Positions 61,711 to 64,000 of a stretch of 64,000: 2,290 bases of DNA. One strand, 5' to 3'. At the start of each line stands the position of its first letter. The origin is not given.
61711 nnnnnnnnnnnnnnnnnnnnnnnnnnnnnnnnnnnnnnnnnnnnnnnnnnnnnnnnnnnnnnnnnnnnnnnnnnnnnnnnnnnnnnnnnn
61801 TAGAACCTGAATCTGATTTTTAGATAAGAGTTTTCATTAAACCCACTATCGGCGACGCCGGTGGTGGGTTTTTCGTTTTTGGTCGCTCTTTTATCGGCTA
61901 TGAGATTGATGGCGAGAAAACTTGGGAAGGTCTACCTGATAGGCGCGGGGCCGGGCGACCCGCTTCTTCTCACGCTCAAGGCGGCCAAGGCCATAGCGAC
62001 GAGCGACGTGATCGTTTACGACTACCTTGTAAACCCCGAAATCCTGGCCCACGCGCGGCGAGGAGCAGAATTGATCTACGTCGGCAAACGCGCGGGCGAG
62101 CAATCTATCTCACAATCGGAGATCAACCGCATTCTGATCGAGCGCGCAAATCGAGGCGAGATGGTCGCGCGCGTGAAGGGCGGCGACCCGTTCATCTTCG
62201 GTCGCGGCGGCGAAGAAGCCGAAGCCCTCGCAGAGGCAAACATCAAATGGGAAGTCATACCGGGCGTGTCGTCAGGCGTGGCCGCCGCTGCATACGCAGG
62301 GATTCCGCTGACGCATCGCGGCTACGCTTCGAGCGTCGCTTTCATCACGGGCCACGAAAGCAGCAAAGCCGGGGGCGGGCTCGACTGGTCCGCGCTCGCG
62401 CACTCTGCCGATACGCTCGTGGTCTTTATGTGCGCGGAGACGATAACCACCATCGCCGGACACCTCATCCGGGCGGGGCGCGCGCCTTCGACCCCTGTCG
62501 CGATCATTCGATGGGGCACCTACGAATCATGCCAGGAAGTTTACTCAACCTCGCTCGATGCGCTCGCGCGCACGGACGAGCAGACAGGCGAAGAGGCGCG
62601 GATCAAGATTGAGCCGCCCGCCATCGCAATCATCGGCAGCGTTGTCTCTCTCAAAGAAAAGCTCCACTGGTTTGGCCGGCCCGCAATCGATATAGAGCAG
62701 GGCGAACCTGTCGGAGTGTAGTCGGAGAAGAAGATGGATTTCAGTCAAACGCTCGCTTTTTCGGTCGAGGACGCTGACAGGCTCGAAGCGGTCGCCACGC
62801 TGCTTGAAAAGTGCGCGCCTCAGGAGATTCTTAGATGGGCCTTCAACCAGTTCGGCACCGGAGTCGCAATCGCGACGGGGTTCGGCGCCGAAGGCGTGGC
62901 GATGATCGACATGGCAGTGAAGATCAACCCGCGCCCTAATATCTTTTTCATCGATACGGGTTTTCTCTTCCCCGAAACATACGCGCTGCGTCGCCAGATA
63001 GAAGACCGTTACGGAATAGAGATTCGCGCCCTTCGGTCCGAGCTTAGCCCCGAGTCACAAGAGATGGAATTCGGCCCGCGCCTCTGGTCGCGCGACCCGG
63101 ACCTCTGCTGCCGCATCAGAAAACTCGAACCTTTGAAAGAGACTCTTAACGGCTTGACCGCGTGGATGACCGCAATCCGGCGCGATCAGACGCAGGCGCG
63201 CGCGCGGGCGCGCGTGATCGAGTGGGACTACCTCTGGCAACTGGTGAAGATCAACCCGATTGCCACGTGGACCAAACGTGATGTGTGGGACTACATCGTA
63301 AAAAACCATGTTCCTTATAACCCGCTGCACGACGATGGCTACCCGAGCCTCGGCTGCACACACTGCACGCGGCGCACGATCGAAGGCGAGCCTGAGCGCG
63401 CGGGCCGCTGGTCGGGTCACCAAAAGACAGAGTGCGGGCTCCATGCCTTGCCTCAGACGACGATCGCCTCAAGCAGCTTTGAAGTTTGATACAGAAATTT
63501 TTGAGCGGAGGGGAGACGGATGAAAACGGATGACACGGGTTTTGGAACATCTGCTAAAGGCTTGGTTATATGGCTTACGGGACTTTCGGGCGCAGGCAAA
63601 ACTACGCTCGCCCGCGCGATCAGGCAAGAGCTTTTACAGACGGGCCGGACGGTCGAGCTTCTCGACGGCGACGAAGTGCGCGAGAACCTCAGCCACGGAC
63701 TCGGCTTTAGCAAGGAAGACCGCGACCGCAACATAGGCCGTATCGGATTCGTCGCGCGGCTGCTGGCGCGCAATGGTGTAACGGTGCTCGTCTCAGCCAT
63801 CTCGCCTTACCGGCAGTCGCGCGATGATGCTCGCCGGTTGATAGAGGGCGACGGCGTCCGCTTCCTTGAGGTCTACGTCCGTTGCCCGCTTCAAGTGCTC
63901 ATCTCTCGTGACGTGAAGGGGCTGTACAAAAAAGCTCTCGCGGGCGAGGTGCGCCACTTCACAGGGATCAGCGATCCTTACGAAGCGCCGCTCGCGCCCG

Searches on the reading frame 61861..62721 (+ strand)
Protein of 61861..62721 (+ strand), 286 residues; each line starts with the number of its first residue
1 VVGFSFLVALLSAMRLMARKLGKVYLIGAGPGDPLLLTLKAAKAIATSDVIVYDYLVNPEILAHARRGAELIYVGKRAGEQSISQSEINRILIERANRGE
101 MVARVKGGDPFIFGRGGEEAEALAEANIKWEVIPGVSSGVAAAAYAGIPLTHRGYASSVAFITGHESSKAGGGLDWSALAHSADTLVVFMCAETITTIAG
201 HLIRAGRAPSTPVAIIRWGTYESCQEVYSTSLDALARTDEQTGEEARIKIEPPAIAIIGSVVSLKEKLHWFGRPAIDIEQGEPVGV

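Call 3: search_protein_families(library=pfam, proteins=[window:61861-62721:+])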
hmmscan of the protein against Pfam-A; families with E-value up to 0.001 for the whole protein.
window:61861-62721:+ (286 aa): 1 family
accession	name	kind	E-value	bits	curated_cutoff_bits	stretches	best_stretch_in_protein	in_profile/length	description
PF00590.25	TP_methylase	-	5.1e-51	174.1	27.8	1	23-235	1-211/212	Tetrapyrrole (Corrin/Porphyrin) Methylases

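Call 4: search_protein_families(library=ncbifam, proteins=[window:61861-62721:+])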
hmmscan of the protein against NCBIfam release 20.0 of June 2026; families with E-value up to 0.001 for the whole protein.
window:61861-62721:+ (286 aa): 26 families (the best 25 are shown)
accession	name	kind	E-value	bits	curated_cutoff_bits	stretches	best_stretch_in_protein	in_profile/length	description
NF004790.0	PRK06136.1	subfamily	1.2e-93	313.3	198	1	21-271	3-246/250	uroporphyrinogen-III C-methyltransferase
NF007922.1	PRK10637.1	equivalog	4.2e-90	302.9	400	1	19-262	214-449/450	siroheme synthase CysG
TIGR01469.1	cobA_cysG_Cterm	equivalog_domain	1.1e-88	297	185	1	22-265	1-237/238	uroporphyrinogen-III C-methyltransferase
NF005524.0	PRK07168.1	equivalog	2.8e-64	217.4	603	1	22-273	3-246/474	uroporphyrin-III C-methyltransferase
TIGR01465.1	cobM_cbiF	equivalog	5.8e-41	140.4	259.65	1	24-262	1-227/247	precorrin-4 C(11)-methyltransferase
NF012017.0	PRK15473.1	equivalog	1.8e-27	96.3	408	1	23-235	9-216/257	cobalt-precorrin-4 methyltransferase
NF004423.0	PRK05765.1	equivalog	3.3e-19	69.4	332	1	22-237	3-210/247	precorrin-3B C(17)-methyltransferase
TIGR01467.1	cobI_cbiL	equivalog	2.3e-15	56.6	163.25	1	22-206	1-190/230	precorrin-2 C(20)-methyltransferase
TIGR01466.1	cobJ_cbiH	equivalog_domain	9.4e-15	54.8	246.35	1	24-152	1-124/239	precorrin-3B C(17)-methyltransferase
NF004647.0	PRK05990.1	equivalog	7.7e-14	51.7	271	2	19-53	3-37/245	precorrin-2 C(20)-methyltransferase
NF004455.0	PRK05787.1-3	equivalog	9.3e-11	41.7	258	1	24-250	3-216/221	cobalt-precorrin-7 (C(5))-methyltransferase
NF004062.0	PRK05576.1-5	equivalog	1.1e-10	41.3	194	1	23-162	2-143/219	cobalt-factor II C(20)-methyltransferase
TIGR02467.1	CbiE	equivalog_domain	1.6e-10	40.7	92.9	1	26-213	1-170/204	precorrin-6y C5,15-methyltransferase (decarboxylating) subunit CbiE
NF004058.0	PRK05576.1-1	equivalog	3.1e-10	39.9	239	1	22-148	2-137/221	cobalt-factor II C(20)-methyltransferase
NF004648.0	PRK05991.1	equivalog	3.3e-10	39.9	391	1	22-156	3-134/254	precorrin-3B C(17)-methyltransferase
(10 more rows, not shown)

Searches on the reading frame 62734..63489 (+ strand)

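Call 3: search_protein_families(library=pfam, proteins=[window:62734-63489:+])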
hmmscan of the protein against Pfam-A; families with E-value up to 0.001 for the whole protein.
window:62734-63489:+ (251 aa): 1 family
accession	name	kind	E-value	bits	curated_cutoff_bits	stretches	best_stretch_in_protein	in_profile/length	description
PF01507.26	PAPS_reduct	-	1e-50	172.6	22.5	1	45-213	3-174/175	Phosphoadenosine phosphosulfate reductase domain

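Call 4: search_protein_families(library=ncbifam, proteins=[window:62734-63489:+])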
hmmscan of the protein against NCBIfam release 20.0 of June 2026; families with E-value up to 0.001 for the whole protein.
window:62734-63489:+ (251 aa): 14 families
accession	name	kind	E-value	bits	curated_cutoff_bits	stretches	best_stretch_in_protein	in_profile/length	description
NF002537.0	PRK02090.1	equivalog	1.1e-78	264.3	154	1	11-238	10-239/244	phosphoadenylyl-sulfate reductase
TIGR00434.1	cysH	subfamily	1.8e-73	247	165.1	1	29-237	1-213/214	phosophoadenylyl-sulfate reductase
TIGR02055.1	APS_reductase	subfamily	2.4e-65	220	235.3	1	50-236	2-194/194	adenylylsulfate reductase, thioredoxin dependent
TIGR02057.1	PAPS_reductase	equivalog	6.7e-63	212.6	254.2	1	19-237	3-224/224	phosphoadenosine phosphosulfate reductase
TIGR00424.1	APS_reduc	equivalog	1.1e-41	142.9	553.2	1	13-238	87-324/464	5'-adenylylsulfate reductase, thioredoxin-independent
NF010368.0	PRK13795.1-3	equivalog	3.2e-21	75.2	588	1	39-212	245-421/635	hypothetical protein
NF010367.0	PRK13795.1-2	equivalog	4.4e-21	74.9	456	1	44-212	245-416/584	hypothetical protein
NF010366.0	PRK13795.1-1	equivalog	7.6e-17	60.7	745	1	67-212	294-444/667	hypothetical protein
NF006327.0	PRK08557.1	equivalog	2.1e-16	59.8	366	1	55-212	195-355/415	hypothetical protein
NF003587.0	PRK05253.1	subfamily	6.2e-13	48.7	195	1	32-162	19-149/301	sulfate adenylyltransferase subunit CysD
NF010369.0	PRK13795.1-4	equivalog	5e-12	44.8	1086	1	19-214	227-431/633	hypothetical protein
NF009214.0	PRK12563.1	equivalog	1.9e-11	43.9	413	1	69-162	74-164/317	sulfate adenylyltransferase subunit CysD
NF006351.0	PRK08576.1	equivalog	1.3e-09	37.1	290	1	51-212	244-402/436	hypothetical protein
TIGR02039.1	CysD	subfamily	5.6e-09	36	396.6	1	51-162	29-141/294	sulfate adenylyltransferase, small subunit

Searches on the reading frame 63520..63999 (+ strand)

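Call 74: search_protein_families(library=ncbifam, proteins=[window:63520-63999:+], max_evalue=0.00001)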
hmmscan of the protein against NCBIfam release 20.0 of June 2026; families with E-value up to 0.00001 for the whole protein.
window:63520-63999:+ (160 aa): 7 families
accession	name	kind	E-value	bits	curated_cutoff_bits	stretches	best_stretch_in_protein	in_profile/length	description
NF002059.0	PRK00889.1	subfamily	1.1e-70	236.9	244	1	12-160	3-147/177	adenylyl-sulfate kinase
TIGR00455.1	apsK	equivalog_domain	4.8e-64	215.4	138.7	1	10-160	14-162/184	adenylyl-sulfate kinase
NF004040.0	PRK05537.1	equivalog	6.3e-57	193.3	669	1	11-160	393-542/572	bifunctional sulfate adenylyltransferase/adenylylsulfate kinase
NF003013.0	PRK03846.1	subfamily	1.8e-51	174.7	163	1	12-160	26-172/202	adenylyl-sulfate kinase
NF004035.0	PRK05506.1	subfamily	5.4e-50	170.3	715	1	12-160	458-604/632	bifunctional sulfate adenylyltransferase subunit 1/adenylylsulfate kinase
NF004041.0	PRK05541.1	subfamily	7.1e-34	117.4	127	1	11-159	4-147/176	adenylyl-sulfate kinase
TIGR03574.1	selen_PSTK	equivalog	5.6e-09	35.8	290.5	1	17-133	2-115/249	L-seryl-tRNA(Sec) kinase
